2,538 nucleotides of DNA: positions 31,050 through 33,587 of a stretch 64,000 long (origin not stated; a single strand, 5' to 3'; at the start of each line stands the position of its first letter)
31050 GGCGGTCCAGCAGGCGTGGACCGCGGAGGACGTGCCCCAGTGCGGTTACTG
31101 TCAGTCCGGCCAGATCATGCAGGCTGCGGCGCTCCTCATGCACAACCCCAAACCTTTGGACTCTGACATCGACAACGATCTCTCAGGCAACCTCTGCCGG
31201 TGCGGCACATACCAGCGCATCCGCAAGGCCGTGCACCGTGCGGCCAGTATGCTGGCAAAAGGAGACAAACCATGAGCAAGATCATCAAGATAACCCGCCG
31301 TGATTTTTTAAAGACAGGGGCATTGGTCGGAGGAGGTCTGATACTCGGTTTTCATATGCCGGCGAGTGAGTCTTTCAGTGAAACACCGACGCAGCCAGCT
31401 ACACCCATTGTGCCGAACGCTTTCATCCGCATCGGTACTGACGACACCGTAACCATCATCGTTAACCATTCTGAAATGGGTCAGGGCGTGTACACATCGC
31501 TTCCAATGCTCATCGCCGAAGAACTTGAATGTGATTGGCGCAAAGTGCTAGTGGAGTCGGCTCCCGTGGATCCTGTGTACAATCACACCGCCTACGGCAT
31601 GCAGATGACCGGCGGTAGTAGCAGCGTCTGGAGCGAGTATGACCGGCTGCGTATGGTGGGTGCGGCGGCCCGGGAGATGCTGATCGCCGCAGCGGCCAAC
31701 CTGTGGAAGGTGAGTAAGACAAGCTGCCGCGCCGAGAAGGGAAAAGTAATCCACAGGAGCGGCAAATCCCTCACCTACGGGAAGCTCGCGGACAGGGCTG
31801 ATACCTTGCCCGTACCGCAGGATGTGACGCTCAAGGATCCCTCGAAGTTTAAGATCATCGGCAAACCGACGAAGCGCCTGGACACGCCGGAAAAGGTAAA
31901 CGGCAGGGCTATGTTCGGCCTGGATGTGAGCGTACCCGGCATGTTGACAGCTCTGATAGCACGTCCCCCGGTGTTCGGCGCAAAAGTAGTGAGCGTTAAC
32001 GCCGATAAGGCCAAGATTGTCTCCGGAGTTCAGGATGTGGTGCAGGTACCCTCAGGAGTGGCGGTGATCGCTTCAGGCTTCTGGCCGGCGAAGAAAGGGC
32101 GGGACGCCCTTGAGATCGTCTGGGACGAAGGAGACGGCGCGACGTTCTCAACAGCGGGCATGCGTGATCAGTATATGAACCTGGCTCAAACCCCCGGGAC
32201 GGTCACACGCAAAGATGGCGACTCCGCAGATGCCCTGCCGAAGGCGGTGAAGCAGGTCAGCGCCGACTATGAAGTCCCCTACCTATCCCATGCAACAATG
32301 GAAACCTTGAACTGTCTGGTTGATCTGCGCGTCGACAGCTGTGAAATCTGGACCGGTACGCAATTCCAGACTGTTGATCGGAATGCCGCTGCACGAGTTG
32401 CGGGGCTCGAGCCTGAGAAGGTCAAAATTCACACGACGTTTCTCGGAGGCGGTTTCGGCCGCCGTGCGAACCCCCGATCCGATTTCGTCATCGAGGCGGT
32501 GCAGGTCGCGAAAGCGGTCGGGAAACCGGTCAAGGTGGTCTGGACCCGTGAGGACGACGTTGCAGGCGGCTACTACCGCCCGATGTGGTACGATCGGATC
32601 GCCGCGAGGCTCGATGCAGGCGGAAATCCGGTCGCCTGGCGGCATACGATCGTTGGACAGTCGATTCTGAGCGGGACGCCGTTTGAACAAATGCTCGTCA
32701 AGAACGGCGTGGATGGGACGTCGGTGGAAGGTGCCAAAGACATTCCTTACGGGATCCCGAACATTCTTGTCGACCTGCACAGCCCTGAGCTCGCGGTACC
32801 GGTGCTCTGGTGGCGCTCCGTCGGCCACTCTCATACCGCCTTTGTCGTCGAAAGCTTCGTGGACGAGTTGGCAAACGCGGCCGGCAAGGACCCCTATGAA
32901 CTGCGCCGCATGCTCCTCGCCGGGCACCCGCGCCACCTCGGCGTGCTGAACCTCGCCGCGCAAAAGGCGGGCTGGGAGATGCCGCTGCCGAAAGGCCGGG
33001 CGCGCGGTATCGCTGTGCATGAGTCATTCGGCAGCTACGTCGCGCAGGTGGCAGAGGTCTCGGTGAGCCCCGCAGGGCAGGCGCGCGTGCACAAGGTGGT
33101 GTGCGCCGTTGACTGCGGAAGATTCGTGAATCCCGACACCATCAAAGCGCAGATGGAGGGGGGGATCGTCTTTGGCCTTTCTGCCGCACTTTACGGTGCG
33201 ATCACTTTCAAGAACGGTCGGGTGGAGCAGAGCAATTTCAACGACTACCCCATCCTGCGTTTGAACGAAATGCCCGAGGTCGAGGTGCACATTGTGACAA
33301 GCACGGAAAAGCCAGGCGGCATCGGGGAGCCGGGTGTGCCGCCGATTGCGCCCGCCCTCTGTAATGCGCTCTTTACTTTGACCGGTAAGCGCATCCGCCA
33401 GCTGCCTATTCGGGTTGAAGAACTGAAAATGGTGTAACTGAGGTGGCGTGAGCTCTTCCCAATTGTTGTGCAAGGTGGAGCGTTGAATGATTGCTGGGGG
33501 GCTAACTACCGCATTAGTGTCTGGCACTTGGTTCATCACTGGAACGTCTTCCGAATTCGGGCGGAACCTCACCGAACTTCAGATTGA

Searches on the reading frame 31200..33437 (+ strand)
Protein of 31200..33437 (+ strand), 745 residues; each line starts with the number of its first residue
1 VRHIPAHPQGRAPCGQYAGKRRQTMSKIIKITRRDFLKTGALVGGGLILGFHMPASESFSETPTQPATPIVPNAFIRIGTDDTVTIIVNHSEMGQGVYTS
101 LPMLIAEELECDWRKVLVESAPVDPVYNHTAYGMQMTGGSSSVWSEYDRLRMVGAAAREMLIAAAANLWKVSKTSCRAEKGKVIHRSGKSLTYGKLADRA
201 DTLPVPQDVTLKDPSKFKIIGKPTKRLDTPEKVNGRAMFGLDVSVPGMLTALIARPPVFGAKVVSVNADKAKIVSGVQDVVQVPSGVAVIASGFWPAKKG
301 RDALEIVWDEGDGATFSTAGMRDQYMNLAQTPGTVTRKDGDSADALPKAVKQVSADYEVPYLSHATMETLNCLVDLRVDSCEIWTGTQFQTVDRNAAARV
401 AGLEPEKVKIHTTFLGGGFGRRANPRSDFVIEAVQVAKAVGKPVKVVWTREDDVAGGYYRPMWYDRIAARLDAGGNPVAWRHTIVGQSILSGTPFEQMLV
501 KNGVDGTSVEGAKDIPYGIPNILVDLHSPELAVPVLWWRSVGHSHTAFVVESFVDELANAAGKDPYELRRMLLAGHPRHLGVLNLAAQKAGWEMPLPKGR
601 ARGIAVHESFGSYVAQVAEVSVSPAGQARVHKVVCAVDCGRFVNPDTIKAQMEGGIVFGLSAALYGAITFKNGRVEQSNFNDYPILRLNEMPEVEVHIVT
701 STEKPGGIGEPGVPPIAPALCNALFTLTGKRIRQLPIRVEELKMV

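Call 57: search_protein_families(library=pfam, proteins=[window:31200-33437:+], max_evalue=0.00001)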
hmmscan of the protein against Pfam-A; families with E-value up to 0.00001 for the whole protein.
window:31200-33437:+ (745 aa): 2 families
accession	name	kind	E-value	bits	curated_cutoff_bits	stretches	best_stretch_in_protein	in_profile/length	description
PF20256.3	MoCoBD_2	-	7.2e-35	121.3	27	2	610-692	199-283/283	Molybdopterin cofactor-binding domain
PF02738.23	MoCoBD_1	-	3.8e-31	108.5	27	1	335-571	9-242/244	Molybdopterin cofactor-binding domain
